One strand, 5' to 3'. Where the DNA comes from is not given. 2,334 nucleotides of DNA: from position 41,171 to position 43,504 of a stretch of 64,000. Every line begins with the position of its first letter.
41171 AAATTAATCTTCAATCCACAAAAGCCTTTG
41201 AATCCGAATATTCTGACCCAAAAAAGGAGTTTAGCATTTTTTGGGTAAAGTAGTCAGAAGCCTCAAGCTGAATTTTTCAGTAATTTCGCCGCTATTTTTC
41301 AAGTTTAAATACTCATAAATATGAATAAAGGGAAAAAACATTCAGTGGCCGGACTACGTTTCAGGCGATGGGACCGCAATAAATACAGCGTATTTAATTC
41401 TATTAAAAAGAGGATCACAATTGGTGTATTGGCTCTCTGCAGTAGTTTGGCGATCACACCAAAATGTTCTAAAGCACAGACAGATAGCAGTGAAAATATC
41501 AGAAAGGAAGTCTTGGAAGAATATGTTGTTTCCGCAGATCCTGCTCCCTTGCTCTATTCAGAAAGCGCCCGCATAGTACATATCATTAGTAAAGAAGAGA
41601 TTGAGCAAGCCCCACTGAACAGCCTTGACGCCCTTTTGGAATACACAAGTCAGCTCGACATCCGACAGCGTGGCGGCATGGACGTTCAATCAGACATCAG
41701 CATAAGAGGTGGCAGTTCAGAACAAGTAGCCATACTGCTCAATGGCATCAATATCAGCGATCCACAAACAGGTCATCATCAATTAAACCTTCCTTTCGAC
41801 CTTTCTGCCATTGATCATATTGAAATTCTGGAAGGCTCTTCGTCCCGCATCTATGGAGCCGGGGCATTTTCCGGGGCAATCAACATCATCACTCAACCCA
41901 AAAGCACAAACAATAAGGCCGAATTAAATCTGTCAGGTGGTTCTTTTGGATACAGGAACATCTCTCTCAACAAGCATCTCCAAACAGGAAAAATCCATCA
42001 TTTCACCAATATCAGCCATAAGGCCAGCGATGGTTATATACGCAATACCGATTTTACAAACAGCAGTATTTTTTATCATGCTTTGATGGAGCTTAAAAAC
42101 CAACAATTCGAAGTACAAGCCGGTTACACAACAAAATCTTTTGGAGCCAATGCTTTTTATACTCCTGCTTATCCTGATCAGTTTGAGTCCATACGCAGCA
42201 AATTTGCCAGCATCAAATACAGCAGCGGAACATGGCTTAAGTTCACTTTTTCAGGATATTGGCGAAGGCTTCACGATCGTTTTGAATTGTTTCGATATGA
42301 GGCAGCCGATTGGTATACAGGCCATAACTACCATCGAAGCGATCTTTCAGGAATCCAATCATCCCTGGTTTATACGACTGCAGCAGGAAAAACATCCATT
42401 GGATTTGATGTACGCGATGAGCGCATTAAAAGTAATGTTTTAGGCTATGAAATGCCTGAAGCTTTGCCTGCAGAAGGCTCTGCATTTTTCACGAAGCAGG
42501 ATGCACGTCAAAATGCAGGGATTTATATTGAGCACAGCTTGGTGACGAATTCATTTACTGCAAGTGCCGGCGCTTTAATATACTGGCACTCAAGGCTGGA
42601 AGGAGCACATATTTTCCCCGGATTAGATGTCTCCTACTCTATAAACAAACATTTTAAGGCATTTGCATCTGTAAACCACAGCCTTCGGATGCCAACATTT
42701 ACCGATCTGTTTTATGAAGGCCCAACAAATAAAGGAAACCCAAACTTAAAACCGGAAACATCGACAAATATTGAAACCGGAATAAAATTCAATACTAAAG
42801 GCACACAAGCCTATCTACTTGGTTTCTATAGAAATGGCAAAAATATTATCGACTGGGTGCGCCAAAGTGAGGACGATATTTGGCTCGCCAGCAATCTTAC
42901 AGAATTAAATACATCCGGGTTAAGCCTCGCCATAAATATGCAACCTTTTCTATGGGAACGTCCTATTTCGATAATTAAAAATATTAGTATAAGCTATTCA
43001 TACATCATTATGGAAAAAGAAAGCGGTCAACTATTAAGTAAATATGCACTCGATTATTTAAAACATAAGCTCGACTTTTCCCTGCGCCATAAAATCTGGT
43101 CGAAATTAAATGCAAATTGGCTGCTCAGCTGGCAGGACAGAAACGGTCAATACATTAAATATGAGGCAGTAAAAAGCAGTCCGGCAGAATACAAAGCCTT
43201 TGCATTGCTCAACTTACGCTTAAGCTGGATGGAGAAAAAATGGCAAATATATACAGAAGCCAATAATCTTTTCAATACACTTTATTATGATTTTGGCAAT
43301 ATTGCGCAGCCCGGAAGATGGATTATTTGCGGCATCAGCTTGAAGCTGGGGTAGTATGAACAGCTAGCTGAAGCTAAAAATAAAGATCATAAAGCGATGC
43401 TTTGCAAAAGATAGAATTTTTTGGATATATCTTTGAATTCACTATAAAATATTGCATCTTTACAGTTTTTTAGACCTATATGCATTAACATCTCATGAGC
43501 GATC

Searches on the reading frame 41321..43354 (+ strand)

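Call 10: search_protein_families(library=pfam, proteins=[window:41321-43354:+])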
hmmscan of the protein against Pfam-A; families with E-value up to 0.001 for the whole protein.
window:41321-43354:+ (677 aa): 3 families
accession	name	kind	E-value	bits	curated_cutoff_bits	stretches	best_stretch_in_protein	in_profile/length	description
PF00593.30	TonB_dep_Rec_b-barrel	-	7e-29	102.4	27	1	272-650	42-436/436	TonB dependent receptor-like, beta-barrel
PF07715.20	Plug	-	7.9e-20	71.8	23.9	1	81-186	4-107/107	TonB-dependent Receptor Plug Domain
PF14905.12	OMP_b-brl_3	-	1.8e-13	50.8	27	1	430-657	158-380/408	Outer membrane protein beta-barrel family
